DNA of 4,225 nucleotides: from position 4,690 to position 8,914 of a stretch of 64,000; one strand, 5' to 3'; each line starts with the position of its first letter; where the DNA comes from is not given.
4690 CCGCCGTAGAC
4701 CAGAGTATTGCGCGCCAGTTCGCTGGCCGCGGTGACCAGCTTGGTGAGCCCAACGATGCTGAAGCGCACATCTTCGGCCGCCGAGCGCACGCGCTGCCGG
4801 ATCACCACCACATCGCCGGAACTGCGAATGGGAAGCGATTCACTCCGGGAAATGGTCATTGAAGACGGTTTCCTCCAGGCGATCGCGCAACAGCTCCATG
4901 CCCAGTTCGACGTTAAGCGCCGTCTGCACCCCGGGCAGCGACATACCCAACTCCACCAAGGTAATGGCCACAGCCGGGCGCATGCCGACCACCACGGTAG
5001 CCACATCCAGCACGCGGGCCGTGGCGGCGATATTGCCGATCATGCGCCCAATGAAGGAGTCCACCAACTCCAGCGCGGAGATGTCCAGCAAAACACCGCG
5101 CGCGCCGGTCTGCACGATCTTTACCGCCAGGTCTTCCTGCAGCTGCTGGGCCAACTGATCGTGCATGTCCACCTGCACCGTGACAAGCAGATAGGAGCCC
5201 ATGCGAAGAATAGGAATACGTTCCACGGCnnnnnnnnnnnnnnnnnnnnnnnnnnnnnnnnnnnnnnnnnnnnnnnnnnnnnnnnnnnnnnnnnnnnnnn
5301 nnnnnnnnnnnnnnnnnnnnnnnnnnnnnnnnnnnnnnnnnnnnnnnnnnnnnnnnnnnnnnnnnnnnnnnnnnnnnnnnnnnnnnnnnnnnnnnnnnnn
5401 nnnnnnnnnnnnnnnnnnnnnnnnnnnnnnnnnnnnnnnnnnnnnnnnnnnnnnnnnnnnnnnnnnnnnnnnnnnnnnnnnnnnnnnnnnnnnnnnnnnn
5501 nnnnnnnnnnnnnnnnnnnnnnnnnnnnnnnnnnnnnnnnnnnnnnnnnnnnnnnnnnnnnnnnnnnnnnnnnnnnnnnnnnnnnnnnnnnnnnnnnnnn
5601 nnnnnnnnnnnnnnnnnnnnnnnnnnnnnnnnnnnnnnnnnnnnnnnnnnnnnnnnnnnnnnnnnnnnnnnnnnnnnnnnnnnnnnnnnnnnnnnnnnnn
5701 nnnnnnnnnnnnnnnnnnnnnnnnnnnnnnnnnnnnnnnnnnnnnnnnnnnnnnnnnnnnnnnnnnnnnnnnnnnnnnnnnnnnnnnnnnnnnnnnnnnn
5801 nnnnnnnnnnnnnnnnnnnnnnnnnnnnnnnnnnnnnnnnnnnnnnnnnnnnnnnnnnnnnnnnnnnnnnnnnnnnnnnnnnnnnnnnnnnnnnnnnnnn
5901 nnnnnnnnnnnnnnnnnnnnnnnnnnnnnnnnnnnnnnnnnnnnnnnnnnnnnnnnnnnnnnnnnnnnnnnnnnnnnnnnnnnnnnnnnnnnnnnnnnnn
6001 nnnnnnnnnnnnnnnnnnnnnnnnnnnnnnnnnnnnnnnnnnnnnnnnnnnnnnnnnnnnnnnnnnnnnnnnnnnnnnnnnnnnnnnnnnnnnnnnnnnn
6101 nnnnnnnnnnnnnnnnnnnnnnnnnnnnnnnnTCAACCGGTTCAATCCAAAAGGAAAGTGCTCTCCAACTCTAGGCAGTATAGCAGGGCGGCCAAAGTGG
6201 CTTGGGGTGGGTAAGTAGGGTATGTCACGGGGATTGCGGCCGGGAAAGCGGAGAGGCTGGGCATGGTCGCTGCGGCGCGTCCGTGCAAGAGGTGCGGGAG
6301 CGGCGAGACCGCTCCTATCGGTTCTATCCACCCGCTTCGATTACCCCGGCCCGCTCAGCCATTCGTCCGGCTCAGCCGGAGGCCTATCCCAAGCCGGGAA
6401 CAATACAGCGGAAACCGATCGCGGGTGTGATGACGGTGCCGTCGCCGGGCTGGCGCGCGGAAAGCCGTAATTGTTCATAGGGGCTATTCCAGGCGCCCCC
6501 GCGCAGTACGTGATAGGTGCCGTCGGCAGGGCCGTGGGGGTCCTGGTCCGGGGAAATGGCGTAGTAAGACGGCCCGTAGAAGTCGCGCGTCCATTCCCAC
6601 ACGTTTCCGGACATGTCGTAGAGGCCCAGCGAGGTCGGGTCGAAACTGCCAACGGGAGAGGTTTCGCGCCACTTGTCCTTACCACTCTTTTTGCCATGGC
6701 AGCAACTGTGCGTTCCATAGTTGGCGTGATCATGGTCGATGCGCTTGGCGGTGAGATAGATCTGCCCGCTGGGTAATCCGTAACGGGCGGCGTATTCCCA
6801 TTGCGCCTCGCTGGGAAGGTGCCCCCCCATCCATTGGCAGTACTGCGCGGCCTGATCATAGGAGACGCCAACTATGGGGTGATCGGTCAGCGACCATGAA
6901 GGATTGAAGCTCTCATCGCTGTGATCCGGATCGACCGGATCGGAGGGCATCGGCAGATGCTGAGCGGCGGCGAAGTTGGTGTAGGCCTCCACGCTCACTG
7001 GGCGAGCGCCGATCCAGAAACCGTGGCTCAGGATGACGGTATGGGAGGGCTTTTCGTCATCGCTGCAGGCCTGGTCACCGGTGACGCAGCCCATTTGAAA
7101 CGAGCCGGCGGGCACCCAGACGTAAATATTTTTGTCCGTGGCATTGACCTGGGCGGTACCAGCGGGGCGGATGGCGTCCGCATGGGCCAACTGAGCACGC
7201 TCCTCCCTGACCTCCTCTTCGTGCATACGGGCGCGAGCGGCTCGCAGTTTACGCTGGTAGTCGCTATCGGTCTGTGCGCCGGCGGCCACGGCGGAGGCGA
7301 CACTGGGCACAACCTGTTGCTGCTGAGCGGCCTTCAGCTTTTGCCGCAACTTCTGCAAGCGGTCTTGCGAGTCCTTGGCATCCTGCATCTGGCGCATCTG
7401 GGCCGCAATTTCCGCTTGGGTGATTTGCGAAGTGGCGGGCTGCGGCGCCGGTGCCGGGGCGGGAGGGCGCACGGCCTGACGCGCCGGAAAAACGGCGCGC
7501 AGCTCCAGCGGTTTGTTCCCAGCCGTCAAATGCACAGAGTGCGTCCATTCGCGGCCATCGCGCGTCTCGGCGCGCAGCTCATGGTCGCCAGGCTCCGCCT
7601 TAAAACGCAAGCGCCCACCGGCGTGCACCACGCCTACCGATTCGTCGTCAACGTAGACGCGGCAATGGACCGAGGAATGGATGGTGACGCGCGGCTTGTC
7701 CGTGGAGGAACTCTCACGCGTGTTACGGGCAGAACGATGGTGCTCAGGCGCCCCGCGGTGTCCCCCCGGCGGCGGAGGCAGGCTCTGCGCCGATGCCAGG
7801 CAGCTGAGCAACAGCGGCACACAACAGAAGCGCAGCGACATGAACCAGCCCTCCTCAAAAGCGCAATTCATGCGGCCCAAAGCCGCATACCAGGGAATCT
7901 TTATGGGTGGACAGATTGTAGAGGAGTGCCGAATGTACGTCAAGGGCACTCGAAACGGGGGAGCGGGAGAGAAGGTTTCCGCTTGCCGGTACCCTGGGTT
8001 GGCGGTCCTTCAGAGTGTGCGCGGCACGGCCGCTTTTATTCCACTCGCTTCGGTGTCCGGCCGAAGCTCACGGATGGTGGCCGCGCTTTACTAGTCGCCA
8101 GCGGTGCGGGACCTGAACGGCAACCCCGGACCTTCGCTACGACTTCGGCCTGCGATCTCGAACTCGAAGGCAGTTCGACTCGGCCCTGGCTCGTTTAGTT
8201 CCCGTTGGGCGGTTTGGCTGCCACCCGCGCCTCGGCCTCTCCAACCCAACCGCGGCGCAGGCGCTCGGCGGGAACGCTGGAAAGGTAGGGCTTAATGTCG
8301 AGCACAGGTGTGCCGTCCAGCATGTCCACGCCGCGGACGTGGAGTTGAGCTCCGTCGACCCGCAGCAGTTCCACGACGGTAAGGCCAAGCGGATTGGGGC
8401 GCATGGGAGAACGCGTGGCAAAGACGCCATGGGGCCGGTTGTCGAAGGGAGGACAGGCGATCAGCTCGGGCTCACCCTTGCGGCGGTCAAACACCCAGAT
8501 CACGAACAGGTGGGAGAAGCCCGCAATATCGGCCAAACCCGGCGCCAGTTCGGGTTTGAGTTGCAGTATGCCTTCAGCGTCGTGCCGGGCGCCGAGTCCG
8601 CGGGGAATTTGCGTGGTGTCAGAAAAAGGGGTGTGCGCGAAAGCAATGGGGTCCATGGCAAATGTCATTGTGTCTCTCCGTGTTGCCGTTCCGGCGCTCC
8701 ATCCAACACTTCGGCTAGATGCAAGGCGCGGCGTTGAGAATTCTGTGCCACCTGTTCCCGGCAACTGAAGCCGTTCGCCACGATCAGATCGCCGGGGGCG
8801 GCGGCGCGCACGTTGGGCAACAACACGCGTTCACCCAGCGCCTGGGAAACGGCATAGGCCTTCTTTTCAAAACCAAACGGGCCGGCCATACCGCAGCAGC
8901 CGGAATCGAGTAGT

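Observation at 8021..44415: Dense family of modular, hairpin-rich intergenic elements with compensatory base changes (family 1: seven loci)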

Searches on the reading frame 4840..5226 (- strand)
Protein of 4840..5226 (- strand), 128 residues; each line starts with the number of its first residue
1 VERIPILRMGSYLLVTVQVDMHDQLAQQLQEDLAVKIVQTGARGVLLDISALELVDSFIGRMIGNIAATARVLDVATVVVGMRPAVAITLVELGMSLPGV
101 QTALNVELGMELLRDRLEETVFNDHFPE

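Call 56: search_protein_families(library=pfam, proteins=[window:4840-5226:-], max_evalue=0.00001)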
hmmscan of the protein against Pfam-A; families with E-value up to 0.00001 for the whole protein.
window:4840-5226:- (128 aa): 1 family
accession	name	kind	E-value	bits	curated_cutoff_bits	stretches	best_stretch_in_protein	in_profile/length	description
PF01740.26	STAS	-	1e-07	32.1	22.6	1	12-96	10-94/106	STAS domain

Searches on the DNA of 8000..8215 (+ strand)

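Call 74: search_rna_families(source=window, start=8000, end=8215, threshold=evalue, max_evalue=10)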
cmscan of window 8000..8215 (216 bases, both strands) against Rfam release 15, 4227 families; matches with E-value up to 10: 4.
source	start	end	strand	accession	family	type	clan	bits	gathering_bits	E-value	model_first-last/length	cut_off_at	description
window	8015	8086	+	RF03143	S15-Halobacteria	Cis-reg; leader;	CL00121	16.8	49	0.41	1-66/66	no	S15-Halobacteria ribosomal protein leader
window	8120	8159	-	RF02014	mir-1178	Gene; miRNA;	-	16.1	75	2.1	1-91/91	no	mir-1178 microRNA precursor family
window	8021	8065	+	RF01721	Pseudomon-groES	Cis-reg;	-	11.5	50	6.7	69-111/111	no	Pseudomon-groES RNA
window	8178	8191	-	RF01142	sR19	Gene; snRNA; snoRNA; CD-box;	-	9.5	45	4.9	50-63/63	no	Small nucleolar RNA sR19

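Call 79: build_rna_model(alignment_id=A4)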
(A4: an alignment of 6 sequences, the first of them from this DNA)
Model R1 built from alignment A4 (6 sequences, 195 columns); structure: RNAalifold consensus.
model positions 173; base pairs 47; branch points 3; effective number of sequences 1.02; information 0.59 bits per position. Calibrated on 0.2 Mb of random sequence (short: E-values are rough).
structure used (alignment columns):
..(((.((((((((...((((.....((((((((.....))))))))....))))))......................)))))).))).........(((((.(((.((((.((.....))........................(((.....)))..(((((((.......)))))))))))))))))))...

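Call 80: search_with_rna_model(model_id=R1, sources=[window, L002, L003, L004, L005, L006, L007, L008, L009], max_evalue=10)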
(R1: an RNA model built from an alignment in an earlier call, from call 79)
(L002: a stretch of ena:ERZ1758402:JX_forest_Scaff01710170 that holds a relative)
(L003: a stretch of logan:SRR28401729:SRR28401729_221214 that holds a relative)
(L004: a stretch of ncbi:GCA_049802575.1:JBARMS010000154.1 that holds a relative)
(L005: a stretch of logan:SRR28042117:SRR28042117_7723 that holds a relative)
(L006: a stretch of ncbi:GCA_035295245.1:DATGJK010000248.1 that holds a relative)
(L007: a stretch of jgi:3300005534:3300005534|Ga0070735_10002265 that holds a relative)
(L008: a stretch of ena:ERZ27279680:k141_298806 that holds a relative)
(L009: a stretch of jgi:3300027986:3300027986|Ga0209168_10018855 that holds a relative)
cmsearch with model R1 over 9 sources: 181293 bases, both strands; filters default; matches with E-value up to 10: 10.
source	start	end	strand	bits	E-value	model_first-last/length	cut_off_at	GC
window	8021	8193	+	212.7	7.2e-46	1-173/173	no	0.65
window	33739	33950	+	194.5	8.4e-42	1-173/173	no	0.68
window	30062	30244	-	125.9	2e-26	1-173/173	no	0.64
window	23872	24019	+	110.5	5.4e-23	1-173/173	no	0.66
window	21531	21653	+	105.5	7.4e-22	1-173/173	no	0.67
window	21328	21453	+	63.9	1.5e-12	1-173/173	no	0.71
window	23694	23816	+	62.9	2.6e-12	1-173/173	no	0.74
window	44154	44248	+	57.4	4.3e-11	1-173/173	no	0.67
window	44304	44415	+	47.6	6.8e-09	1-173/173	no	0.65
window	43337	43415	+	9.3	2.6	1-173/173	no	0.7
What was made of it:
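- Checked: A covariance model of the core finds the same set and nothing else (call 80).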

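Call 94: search_with_rna_model(model_id=R1, sources=[L020, L021, L022, L023, L024, L025], max_evalue=10)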
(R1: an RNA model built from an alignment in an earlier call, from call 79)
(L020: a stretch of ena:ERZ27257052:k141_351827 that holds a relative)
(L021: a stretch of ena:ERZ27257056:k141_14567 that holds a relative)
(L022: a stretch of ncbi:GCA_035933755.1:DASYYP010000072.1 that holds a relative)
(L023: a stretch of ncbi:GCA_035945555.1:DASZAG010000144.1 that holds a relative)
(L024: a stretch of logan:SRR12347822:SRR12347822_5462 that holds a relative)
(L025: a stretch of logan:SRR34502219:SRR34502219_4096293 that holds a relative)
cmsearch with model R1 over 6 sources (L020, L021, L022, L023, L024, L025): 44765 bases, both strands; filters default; matches with E-value up to 10: 0.
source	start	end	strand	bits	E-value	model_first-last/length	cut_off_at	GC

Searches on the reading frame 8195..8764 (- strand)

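Call 20: search_protein_families(library=pfam, proteins=[window:8195-8764:-])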
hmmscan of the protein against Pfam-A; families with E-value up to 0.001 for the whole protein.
window:8195-8764:- (189 aa): 1 family
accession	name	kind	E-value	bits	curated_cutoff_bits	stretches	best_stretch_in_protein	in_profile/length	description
PF01980.22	TrmO_N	-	8.8e-36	123.1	26.8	1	53-163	2-114/116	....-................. O N-terminal domain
